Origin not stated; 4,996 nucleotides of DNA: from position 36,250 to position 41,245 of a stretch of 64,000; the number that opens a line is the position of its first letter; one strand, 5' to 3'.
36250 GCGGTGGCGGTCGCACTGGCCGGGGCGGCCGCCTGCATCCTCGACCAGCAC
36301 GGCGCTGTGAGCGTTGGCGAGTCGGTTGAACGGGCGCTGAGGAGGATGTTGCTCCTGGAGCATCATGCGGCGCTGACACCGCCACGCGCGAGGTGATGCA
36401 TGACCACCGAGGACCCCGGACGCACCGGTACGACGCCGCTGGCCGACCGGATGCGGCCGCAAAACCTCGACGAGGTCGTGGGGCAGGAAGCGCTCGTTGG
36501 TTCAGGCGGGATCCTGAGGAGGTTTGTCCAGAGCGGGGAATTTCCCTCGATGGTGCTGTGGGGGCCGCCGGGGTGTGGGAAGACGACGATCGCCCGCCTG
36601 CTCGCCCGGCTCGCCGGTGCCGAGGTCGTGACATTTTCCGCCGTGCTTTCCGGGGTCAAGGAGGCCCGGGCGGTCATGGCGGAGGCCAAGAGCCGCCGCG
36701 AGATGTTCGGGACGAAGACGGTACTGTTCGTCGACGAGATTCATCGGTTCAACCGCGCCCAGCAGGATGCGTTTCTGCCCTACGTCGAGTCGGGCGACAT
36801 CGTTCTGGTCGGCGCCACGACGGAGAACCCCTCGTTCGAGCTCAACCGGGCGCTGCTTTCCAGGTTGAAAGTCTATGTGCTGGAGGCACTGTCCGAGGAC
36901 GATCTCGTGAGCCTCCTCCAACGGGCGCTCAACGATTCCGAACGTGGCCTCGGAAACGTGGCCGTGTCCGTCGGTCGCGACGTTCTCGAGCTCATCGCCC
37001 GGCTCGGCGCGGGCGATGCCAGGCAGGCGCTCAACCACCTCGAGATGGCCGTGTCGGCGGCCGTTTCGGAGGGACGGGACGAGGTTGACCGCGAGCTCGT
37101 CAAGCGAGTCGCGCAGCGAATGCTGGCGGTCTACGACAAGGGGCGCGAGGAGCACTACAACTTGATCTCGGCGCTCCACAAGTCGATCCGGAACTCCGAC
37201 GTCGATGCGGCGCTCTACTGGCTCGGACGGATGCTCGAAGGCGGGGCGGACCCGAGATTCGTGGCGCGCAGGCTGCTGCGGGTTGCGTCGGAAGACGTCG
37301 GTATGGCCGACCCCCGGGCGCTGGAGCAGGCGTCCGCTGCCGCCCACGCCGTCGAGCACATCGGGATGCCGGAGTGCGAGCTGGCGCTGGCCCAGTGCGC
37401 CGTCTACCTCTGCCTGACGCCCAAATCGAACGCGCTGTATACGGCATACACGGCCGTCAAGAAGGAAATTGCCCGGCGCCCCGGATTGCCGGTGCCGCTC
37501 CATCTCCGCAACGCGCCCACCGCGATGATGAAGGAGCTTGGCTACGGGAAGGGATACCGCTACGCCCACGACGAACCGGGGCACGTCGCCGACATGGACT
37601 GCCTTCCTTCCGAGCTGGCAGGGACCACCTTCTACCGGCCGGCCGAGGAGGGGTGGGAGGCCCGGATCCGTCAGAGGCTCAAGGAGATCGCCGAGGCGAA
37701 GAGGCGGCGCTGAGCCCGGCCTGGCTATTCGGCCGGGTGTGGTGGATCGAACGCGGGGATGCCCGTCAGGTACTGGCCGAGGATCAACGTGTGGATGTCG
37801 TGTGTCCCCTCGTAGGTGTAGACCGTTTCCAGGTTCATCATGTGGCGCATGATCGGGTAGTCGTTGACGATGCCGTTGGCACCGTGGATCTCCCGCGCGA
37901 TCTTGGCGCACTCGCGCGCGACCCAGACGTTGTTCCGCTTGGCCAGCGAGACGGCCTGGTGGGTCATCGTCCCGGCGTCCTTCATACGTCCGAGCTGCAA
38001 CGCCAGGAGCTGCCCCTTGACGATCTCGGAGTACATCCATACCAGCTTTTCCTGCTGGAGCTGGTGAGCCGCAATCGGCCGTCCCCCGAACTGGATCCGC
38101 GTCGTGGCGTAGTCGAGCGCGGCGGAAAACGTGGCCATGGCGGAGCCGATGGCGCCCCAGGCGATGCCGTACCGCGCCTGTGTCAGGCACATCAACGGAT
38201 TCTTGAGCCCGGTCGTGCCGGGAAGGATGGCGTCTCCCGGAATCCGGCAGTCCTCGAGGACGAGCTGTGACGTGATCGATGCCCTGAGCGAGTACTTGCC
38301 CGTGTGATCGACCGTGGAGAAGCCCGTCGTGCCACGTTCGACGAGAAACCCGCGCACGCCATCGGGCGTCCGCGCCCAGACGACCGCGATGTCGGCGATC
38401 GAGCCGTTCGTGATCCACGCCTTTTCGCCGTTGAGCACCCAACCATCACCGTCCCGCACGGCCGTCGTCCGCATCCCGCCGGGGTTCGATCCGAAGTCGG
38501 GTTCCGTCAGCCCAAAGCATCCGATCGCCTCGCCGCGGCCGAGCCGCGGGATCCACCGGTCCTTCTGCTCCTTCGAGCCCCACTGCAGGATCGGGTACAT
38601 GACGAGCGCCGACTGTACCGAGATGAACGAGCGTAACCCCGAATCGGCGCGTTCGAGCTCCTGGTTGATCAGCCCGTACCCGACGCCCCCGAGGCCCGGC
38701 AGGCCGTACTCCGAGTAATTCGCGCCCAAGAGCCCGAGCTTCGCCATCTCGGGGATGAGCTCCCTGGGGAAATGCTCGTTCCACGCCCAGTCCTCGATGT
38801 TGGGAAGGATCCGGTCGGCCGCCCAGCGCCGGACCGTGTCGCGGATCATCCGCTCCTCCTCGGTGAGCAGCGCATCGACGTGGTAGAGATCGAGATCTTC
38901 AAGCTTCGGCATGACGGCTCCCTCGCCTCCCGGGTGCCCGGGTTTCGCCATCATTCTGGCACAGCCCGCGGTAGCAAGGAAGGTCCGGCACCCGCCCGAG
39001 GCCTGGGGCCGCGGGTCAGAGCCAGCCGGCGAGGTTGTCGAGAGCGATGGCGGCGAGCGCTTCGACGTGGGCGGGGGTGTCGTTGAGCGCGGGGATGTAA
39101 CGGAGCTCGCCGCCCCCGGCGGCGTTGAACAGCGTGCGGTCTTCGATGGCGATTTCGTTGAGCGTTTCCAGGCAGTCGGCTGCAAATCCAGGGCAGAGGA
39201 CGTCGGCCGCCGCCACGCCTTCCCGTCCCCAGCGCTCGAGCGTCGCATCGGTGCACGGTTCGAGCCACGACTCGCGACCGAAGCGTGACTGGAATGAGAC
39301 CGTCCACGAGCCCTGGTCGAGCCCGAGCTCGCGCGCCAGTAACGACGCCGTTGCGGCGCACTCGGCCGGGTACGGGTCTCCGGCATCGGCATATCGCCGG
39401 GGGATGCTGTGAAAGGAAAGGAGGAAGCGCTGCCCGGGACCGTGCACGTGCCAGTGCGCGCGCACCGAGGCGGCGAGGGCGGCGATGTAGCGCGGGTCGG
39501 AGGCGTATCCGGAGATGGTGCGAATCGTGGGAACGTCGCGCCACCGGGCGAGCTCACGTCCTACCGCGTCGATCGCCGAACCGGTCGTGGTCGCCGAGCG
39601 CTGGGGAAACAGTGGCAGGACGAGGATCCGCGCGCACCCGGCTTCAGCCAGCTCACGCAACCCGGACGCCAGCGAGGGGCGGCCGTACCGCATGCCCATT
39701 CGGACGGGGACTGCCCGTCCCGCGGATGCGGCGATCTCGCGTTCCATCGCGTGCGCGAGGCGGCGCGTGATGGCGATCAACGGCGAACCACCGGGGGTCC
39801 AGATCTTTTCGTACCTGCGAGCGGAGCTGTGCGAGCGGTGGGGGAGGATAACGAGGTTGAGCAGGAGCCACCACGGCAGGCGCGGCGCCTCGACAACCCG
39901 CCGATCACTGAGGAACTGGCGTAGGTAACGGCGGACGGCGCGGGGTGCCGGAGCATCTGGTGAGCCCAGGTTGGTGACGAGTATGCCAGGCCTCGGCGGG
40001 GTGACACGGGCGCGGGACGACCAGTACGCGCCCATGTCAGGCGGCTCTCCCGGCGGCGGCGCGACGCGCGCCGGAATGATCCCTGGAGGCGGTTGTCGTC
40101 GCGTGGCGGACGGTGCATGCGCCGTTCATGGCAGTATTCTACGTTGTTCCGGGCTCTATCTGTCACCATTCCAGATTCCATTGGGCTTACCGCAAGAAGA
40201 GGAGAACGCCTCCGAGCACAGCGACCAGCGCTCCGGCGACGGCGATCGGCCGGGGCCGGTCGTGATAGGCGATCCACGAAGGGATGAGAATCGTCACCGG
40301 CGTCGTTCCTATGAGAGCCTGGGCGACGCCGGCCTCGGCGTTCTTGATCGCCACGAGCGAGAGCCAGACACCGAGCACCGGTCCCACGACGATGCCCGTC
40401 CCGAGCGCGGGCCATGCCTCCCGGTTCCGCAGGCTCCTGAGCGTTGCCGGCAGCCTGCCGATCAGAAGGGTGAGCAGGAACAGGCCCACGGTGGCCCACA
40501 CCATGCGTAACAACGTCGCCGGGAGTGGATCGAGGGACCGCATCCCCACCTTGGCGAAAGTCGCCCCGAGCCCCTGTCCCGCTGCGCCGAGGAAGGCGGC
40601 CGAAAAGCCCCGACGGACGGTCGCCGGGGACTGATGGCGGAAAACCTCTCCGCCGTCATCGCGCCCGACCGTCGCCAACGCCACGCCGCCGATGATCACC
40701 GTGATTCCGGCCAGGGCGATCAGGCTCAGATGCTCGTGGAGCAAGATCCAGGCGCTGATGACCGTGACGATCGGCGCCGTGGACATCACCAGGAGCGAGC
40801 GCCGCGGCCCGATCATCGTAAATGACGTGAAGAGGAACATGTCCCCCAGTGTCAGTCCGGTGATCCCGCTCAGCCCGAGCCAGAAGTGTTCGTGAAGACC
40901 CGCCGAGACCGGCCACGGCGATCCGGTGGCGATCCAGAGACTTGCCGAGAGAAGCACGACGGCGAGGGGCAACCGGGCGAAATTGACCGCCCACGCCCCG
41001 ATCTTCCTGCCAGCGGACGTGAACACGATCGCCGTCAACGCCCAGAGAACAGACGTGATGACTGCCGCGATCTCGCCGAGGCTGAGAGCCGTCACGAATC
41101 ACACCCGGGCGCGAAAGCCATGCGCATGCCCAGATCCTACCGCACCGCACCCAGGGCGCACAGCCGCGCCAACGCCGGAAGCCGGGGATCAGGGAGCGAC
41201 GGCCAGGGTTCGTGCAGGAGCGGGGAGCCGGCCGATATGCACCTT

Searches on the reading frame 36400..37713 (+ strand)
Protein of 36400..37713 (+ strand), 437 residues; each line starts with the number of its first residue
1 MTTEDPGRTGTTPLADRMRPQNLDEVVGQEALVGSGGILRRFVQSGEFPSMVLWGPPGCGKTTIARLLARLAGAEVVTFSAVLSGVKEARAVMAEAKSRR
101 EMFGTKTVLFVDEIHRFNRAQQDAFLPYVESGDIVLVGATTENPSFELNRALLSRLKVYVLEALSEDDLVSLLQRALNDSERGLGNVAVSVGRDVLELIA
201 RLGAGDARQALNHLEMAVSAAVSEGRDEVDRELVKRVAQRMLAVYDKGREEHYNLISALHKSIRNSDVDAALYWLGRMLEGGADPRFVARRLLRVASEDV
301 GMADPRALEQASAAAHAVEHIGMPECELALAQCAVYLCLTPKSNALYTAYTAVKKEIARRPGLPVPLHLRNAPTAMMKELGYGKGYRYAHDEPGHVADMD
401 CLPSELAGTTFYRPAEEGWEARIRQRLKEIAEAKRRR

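Call 69: search_protein_families(library=pfam, proteins=[window:36400-37713:+], max_evalue=0.00001)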
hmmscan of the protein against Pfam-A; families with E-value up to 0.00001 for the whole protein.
window:36400-37713:+ (437 aa): 8 families
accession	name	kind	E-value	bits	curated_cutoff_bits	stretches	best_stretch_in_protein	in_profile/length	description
PF12002.13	MgsA_C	-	1.4e-68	230.5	27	1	265-430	1-166/167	MgsA AAA+ ATPase C terminal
PF16193.11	AAA_assoc_2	-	4.2e-24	85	34.3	1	188-264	4-81/81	AAA C-terminal domain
PF00004.35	AAA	-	8.7e-16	59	21.2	1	51-158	1-125/131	ATPase family associated with various cellular activities (AAA)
PF05496.18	RuvB_N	-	7.1e-12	45.8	27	1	18-138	1-118/159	Holliday junction DNA helicase RuvB P-loop domain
PF22703.2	Cdc6_lid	-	1.9e-07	31.3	27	1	190-237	16-66/68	Cdc6 AAA+ ATPase-type lid domain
PF07728.20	AAA_5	-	2.4e-07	31.3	22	1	51-139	2-100/139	AAA domain (dynein-related subfamily)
PF13191.12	AAA_16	-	8.9e-07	30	32.6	0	43-79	19-56/167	AAA ATPase domain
PF13401.12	AAA_22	-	2.3e-06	28.4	27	0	50-179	7-81/130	AAA domain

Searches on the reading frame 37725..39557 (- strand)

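Call 69: search_protein_families(library=pfam, proteins=[window:37725-39557:-], max_evalue=0.00001)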
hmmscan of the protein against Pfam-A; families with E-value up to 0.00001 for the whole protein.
window:37725-39557:- (610 aa): 4 families
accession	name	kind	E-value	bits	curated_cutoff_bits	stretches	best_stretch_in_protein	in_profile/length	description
PF02771.21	Acyl-CoA_dh_N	-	6.9e-34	117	22.9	1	232-343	1-113/113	Acyl-CoA dehydrogenase, N-terminal domain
PF00441.29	Acyl-CoA_dh_1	-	2.5e-27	96.3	22.4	1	450-595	3-147/150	Acyl-CoA dehydrogenase, C-terminal domain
PF02770.24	Acyl-CoA_dh_M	-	4.3e-23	81.8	33.3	1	347-437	1-97/97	Acyl-CoA dehydrogenase, middle domain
PF08028.16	Acyl-CoA_dh_2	-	1.1e-08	35.8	22.7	1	464-585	2-132/134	Acyl-CoA dehydrogenase, C-terminal domain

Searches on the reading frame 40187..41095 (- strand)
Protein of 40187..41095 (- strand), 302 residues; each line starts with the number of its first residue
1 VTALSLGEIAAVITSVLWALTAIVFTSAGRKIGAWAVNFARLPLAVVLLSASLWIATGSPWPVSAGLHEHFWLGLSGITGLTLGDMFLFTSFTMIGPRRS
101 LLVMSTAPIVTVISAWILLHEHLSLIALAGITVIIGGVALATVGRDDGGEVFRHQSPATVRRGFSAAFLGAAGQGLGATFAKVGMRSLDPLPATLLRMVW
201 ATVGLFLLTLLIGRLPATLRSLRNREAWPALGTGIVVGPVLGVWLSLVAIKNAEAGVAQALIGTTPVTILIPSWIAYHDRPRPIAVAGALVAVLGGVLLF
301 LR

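Call 69: search_protein_families(library=pfam, proteins=[window:40187-41095:-], max_evalue=0.00001)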
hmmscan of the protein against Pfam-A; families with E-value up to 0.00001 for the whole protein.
window:40187-41095:- (302 aa): 1 family
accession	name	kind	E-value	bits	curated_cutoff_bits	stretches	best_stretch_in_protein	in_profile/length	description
PF00892.27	EamA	-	1.8e-33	116.1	28.2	2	163-300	3-134/135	EamA-like transporter family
